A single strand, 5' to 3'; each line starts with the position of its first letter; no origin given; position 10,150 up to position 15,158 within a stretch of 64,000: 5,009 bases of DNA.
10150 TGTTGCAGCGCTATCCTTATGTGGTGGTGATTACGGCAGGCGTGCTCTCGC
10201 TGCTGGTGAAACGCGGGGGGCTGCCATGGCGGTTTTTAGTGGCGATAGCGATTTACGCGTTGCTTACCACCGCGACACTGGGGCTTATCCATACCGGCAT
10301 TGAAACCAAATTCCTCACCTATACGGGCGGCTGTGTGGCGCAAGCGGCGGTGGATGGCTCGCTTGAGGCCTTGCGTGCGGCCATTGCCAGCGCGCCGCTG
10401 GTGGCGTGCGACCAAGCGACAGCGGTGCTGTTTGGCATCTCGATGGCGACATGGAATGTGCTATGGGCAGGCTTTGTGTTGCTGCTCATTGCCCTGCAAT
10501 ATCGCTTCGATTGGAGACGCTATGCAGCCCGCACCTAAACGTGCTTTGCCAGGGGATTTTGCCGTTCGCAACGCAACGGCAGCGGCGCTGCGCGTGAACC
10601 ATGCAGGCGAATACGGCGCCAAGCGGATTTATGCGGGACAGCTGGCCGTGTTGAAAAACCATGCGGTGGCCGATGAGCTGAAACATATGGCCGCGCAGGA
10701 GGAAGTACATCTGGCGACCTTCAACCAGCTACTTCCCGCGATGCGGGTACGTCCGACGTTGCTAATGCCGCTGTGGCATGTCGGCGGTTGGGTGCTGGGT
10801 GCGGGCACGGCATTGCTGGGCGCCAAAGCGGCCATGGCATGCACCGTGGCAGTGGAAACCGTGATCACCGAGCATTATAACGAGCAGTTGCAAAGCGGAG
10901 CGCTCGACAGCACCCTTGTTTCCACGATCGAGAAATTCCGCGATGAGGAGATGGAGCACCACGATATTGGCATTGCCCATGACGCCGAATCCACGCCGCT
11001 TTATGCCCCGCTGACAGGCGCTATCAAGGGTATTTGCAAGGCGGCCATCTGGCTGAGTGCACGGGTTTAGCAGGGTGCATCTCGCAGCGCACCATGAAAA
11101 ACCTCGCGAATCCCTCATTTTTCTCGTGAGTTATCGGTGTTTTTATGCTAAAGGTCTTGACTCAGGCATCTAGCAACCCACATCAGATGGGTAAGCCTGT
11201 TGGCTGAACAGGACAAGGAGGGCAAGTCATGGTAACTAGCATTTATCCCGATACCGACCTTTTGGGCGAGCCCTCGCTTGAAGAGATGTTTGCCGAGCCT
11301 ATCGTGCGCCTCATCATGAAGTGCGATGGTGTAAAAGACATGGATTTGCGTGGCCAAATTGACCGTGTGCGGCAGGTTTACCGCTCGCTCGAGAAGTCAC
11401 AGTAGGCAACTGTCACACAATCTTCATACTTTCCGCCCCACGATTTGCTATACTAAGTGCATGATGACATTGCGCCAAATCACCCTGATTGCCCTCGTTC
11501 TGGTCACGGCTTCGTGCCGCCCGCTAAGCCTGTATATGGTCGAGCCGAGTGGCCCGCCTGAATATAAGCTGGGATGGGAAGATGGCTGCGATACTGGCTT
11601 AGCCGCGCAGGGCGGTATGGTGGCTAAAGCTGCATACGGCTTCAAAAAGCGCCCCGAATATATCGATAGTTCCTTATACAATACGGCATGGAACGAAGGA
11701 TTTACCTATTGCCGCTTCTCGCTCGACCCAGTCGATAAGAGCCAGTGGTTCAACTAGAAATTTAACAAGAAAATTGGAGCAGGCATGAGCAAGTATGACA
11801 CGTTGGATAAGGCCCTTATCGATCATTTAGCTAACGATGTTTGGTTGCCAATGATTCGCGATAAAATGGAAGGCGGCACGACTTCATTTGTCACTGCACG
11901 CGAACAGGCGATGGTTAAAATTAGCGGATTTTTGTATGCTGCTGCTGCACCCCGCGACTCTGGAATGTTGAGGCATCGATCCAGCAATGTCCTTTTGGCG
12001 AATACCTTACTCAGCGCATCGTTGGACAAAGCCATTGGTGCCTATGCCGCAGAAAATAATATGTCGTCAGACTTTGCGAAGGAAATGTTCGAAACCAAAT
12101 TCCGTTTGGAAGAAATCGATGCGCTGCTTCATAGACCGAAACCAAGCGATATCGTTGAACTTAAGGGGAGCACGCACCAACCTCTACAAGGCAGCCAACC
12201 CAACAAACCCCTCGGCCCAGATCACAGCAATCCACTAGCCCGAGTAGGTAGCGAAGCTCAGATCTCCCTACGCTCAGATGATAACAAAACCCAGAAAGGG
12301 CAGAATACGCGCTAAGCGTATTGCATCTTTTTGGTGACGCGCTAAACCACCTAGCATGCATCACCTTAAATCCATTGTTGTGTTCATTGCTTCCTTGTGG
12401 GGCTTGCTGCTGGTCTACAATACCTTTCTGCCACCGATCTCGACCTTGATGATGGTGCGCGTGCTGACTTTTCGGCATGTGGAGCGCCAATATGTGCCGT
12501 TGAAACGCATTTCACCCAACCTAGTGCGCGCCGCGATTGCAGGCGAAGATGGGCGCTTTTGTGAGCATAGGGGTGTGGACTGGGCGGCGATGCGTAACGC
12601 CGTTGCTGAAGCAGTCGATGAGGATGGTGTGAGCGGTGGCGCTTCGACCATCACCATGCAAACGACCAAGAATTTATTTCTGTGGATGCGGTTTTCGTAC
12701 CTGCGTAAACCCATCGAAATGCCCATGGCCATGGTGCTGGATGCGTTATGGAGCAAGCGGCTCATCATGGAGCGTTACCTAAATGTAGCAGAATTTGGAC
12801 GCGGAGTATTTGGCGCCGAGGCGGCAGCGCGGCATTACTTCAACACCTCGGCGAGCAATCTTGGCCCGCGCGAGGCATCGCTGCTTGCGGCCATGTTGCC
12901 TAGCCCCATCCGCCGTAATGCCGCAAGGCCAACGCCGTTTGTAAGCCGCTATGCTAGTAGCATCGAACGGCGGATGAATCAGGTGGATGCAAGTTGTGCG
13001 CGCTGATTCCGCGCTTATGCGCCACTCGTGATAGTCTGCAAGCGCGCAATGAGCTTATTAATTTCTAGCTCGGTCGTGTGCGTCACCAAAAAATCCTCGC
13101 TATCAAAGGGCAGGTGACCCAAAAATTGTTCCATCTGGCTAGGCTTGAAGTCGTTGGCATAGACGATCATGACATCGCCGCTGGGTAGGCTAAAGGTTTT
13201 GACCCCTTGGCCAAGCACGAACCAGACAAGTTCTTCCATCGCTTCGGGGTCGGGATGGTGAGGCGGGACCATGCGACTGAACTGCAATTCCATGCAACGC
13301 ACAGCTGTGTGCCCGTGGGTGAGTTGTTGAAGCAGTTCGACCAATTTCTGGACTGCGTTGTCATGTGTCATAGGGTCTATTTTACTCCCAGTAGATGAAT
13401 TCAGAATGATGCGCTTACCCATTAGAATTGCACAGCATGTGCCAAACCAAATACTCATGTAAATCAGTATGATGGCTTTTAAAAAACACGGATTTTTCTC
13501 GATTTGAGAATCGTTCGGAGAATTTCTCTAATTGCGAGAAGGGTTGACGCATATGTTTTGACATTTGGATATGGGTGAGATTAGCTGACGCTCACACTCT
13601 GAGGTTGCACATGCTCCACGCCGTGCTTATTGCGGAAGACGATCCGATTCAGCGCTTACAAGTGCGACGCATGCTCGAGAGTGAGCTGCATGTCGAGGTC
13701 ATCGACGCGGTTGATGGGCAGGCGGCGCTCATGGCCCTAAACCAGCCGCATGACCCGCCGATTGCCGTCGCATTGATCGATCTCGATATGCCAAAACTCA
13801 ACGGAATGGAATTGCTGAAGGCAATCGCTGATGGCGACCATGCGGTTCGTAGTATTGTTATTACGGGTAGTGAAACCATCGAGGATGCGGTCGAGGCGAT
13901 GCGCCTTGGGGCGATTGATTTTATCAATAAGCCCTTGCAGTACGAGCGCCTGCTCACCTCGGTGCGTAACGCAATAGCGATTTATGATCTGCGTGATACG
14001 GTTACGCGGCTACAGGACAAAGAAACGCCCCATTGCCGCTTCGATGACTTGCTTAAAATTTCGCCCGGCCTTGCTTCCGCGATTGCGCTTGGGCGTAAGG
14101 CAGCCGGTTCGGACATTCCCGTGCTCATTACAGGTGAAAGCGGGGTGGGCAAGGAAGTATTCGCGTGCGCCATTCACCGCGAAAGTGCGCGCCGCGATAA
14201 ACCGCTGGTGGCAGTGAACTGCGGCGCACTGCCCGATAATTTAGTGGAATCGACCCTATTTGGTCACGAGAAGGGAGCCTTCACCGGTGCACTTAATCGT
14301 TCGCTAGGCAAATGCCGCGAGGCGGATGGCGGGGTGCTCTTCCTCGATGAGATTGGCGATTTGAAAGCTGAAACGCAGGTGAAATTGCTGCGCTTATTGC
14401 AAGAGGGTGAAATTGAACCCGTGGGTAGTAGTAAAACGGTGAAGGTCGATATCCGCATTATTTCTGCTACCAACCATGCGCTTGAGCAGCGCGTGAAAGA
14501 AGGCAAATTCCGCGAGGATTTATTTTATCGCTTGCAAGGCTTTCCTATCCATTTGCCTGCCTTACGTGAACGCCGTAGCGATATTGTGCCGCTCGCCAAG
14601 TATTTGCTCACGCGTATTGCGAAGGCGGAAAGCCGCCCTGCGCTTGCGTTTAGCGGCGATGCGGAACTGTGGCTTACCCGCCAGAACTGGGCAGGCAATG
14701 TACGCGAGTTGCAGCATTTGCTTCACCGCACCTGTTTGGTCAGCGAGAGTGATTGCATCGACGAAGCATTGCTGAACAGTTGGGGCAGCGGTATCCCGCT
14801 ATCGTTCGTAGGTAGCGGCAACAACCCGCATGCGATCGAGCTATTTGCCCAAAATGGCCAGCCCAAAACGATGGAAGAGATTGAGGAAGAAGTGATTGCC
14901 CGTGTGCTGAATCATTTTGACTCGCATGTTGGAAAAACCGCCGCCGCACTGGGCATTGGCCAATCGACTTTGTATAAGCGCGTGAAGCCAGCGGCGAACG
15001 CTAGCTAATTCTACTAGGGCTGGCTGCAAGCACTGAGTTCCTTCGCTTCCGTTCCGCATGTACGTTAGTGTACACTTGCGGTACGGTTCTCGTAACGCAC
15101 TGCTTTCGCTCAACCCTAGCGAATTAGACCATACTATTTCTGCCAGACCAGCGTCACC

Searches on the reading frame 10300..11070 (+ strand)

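Call 40: search_protein_families(library=pfam, proteins=[window:10300-11070:+], max_evalue=0.001)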
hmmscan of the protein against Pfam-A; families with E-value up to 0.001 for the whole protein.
window:10300-11070:+ (256 aa): 2 families
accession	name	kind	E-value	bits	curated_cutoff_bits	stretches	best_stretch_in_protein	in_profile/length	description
PF03232.19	COQ7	-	3.4e-64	216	23.5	1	93-253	3-169/169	Ubiquinone biosynthesis protein COQ7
PF02915.23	Rubrerythrin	-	0.00085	20.1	22.8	0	97-195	3-105/137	Rubrerythrin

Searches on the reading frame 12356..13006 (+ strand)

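Call 40: search_protein_families(library=pfam, proteins=[window:12356-13006:+], max_evalue=0.001)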
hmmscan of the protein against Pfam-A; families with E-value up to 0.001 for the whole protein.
window:12356-13006:+ (216 aa): 1 family
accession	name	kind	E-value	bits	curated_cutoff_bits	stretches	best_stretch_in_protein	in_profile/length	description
PF00912.28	Transgly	-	2.1e-48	164.6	27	1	40-200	10-170/178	Transglycosylase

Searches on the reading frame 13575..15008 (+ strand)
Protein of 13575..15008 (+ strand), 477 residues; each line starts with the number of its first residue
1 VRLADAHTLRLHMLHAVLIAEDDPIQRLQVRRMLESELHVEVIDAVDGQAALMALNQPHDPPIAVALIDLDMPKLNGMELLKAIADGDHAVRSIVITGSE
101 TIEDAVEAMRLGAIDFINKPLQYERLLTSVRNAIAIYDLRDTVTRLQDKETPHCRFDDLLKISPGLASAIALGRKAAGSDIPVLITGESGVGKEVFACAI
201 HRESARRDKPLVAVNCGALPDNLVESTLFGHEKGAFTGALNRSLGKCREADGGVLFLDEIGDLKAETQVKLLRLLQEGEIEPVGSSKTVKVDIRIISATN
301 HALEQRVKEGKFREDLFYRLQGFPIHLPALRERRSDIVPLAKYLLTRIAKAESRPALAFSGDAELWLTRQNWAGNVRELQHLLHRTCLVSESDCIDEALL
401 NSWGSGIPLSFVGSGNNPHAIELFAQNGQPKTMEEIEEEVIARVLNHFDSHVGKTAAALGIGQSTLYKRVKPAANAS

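Call 40: search_protein_families(library=pfam, proteins=[window:13575-15008:+], max_evalue=0.001)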
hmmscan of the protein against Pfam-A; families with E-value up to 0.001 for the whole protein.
window:13575-15008:+ (477 aa): 8 families
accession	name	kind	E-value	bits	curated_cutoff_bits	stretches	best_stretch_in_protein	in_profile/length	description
PF00158.32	Sigma54_activat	-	1.8e-66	223.4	20.2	1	163-326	5-168/168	Sigma-54 interaction domain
PF00072.30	Response_reg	-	3.9e-22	79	30.2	1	17-130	1-110/111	Response regulator receiver domain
PF14532.12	Sigma54_activ_2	-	8.8e-21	75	25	1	175-330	16-138/138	Sigma-54 interaction domain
PF25601.1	AAA_lid_14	-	2.7e-16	59.6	27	1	331-401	1-71/87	AAA+ ATPase lid domain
PF02954.25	HTH_8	-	1.2e-06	28.5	22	1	432-471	1-40/42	Bacterial regulatory protein, Fis family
PF07728.20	AAA_5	-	1.6e-06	28.6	22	1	182-302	1-124/139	AAA domain (dynein-related subfamily)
PF00004.35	AAA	-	0.00036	21.4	21.2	0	183-301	1-110/131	ATPase family associated with various cellular activities (AAA)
PF07724.20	AAA_2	-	0.0004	20.9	27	1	183-307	6-131/166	AAA domain (Cdc48 subfamily)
